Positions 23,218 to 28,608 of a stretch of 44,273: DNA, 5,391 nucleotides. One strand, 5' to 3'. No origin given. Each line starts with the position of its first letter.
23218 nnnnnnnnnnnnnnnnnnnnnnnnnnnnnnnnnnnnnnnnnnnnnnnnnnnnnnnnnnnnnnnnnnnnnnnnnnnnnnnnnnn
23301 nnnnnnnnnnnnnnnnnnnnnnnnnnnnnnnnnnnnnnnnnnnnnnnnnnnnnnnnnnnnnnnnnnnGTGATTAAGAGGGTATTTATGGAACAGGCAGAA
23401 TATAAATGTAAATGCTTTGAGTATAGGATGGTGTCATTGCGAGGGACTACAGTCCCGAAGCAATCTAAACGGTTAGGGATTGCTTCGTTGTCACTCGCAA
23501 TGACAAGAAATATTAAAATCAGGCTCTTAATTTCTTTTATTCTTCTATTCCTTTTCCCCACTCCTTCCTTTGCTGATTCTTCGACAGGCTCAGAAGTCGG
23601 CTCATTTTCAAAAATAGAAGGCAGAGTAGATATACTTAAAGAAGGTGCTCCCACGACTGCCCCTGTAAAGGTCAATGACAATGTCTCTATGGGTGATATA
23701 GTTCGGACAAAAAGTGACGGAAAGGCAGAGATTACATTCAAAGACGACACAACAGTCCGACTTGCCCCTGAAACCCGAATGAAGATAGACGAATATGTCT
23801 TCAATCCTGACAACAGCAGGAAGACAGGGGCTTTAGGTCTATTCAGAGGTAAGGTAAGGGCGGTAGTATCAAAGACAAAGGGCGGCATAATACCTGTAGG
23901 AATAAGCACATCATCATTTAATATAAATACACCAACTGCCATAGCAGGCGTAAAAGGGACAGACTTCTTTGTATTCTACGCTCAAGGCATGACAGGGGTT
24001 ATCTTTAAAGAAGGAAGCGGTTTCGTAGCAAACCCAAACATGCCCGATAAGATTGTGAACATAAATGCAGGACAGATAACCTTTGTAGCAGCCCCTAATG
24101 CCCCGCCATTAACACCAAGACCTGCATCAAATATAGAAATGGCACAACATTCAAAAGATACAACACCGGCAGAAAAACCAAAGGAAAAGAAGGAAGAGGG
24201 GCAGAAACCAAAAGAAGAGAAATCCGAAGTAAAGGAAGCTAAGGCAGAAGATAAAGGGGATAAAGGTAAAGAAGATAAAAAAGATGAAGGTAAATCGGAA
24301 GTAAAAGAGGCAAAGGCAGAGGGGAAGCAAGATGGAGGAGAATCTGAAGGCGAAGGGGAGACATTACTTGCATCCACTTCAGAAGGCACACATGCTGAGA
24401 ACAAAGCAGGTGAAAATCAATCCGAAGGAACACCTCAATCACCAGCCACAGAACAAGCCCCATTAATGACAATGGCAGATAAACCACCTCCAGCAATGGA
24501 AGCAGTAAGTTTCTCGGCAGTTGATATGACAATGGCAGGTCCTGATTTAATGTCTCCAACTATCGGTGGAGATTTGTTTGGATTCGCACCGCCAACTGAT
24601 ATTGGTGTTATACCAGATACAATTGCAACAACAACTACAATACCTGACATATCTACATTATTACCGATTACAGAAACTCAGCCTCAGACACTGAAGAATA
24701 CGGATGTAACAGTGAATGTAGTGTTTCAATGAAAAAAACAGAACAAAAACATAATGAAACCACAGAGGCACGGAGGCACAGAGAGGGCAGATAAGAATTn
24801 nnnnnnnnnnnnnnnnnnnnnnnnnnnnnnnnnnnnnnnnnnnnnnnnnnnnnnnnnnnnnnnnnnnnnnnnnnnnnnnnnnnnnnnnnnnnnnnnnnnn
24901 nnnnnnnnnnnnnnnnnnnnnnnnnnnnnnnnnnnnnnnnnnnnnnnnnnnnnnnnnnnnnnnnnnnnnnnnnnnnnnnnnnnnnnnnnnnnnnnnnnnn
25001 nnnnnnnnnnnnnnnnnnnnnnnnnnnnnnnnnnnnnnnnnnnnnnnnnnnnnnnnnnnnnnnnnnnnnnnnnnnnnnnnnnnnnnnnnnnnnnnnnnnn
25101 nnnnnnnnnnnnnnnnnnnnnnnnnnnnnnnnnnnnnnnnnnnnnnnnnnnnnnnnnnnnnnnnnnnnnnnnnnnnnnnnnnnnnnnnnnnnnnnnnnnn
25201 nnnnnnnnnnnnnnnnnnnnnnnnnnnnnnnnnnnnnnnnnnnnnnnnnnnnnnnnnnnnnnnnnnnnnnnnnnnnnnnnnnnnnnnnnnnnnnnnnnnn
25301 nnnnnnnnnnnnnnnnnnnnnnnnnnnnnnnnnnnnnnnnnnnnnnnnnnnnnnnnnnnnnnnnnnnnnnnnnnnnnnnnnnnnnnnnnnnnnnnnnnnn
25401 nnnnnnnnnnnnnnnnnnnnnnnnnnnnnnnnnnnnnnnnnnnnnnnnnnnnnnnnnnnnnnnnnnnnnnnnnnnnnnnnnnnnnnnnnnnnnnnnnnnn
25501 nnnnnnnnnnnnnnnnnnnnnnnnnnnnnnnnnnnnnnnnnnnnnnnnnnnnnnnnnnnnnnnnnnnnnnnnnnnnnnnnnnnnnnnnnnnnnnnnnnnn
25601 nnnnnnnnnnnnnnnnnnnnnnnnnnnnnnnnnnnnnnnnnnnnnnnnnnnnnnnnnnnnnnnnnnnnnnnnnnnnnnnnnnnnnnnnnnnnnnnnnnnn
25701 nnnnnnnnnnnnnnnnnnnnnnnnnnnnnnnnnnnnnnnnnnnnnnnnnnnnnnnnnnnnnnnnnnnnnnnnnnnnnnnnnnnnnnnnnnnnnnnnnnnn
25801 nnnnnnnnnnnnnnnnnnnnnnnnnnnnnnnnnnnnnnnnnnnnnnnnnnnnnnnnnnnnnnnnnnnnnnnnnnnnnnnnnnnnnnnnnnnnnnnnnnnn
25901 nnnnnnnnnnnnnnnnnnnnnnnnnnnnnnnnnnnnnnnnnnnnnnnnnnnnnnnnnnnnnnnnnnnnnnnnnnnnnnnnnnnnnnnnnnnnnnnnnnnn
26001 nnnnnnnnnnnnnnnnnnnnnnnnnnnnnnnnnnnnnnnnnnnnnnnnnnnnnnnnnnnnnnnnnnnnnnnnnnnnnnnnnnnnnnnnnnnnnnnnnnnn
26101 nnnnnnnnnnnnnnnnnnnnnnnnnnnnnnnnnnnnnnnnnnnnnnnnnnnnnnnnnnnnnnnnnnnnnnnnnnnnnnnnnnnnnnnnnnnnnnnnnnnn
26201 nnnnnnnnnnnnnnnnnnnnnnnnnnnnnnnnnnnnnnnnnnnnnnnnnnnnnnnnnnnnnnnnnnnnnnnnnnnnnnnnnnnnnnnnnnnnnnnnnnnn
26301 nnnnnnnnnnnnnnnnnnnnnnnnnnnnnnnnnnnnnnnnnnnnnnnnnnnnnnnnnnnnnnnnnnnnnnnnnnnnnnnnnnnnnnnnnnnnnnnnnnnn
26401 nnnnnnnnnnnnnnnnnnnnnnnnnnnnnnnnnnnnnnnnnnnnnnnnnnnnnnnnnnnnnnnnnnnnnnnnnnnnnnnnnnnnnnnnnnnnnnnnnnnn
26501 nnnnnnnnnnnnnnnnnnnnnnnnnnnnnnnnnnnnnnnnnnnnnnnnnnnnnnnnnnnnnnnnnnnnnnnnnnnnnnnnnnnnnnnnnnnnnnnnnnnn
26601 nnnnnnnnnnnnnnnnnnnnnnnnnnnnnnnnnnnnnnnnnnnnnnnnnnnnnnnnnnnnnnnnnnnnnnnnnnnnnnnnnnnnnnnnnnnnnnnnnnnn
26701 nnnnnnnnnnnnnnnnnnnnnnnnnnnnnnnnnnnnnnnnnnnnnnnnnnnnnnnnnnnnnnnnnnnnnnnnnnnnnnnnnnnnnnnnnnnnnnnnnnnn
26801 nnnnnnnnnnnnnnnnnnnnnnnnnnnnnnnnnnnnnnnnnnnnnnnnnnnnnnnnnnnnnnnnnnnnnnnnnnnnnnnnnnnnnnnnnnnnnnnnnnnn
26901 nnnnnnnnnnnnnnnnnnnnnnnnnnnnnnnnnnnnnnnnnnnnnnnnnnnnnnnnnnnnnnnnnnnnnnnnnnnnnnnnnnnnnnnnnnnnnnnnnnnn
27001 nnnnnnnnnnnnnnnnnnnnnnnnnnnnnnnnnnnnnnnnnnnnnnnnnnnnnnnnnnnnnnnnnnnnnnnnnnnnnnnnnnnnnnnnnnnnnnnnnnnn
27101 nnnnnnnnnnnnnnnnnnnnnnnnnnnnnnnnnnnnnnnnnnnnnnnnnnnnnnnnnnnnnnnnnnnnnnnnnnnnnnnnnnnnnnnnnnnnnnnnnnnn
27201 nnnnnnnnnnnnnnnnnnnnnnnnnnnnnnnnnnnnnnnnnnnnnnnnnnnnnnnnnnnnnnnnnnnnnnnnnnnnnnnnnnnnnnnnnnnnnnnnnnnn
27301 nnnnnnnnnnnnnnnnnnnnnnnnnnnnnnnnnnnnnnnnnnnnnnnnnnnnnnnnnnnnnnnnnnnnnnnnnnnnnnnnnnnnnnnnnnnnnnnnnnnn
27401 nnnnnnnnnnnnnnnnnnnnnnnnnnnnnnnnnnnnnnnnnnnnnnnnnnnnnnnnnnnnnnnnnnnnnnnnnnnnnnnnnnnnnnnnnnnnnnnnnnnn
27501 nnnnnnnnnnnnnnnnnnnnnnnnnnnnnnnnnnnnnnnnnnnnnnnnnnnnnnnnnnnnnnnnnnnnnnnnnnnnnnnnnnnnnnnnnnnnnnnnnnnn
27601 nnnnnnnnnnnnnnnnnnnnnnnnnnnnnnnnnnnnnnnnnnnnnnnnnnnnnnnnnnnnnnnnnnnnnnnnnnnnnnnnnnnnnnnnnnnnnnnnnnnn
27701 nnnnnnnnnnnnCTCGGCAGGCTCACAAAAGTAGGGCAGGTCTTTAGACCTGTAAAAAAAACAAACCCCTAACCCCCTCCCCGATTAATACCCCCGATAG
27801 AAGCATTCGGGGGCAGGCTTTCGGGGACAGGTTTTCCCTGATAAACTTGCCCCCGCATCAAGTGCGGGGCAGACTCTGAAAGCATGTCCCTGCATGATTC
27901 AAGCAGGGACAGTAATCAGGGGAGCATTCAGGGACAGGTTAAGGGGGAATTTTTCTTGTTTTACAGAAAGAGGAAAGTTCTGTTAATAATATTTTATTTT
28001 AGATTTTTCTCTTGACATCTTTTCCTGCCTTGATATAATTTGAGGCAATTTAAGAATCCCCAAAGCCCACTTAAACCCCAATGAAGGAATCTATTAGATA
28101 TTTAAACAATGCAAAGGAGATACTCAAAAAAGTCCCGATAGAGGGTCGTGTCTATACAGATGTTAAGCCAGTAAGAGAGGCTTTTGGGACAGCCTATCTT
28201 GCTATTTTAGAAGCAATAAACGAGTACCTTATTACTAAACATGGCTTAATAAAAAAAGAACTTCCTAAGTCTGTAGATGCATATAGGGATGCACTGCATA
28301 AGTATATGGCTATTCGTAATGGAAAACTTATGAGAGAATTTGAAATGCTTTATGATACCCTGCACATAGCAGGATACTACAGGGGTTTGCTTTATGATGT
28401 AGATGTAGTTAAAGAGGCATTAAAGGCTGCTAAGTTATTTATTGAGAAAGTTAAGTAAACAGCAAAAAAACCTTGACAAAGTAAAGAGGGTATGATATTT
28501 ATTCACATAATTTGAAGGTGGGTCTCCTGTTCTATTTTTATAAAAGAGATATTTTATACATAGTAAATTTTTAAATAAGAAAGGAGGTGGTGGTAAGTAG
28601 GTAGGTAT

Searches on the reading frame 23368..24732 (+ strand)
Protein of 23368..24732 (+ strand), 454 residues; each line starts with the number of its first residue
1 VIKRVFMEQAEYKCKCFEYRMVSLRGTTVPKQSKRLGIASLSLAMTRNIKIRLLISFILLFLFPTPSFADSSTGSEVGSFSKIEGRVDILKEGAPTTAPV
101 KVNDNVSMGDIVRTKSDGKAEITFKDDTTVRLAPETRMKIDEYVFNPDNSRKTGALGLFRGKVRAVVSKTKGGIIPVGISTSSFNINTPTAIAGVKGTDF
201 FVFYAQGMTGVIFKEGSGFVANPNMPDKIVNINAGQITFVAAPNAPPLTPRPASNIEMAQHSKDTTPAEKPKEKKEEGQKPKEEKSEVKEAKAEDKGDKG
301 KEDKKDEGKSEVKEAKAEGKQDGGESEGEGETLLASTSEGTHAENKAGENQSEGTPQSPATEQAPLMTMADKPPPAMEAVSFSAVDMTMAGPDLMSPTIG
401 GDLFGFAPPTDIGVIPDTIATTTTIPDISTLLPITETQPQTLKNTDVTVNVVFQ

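Call 49: search_protein_families(library=pfam, proteins=[window:23368-24732:+], max_evalue=0.0001)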
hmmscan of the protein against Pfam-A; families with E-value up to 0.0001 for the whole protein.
window:23368-24732:+ (454 aa): 1 family
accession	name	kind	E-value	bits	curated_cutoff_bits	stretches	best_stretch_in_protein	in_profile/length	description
PF04773.18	FecR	-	3.4e-13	50.3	24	1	111-216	2-94/97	FecR protein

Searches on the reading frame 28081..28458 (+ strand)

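Call 3: search_protein_families(library=pfam, proteins=[window:28081-28458:+], max_evalue=1)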
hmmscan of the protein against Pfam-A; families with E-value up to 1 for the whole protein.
window:28081-28458:+ (125 aa): 3 families
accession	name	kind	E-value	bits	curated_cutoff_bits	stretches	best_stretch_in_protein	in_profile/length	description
PF18498.6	DUF5618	-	2.3e-37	128.4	33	1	2-124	4-119/121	Domain of unknown function (DUF5618)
PF07105.16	DUF1367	-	0.028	14.6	25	1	10-76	20-87/198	Protein of unknown function (DUF1367)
PF21432.3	56B_RHH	-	0.086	13.3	27.2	0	41-50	21-30/32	56B-like, Ribbon-helix-helix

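Call 4: search_protein_families(library=ncbifam, proteins=[window:28081-28458:+], max_evalue=1)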
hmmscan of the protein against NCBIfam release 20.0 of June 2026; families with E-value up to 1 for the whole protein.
window:28081-28458:+ (125 aa): 0 families
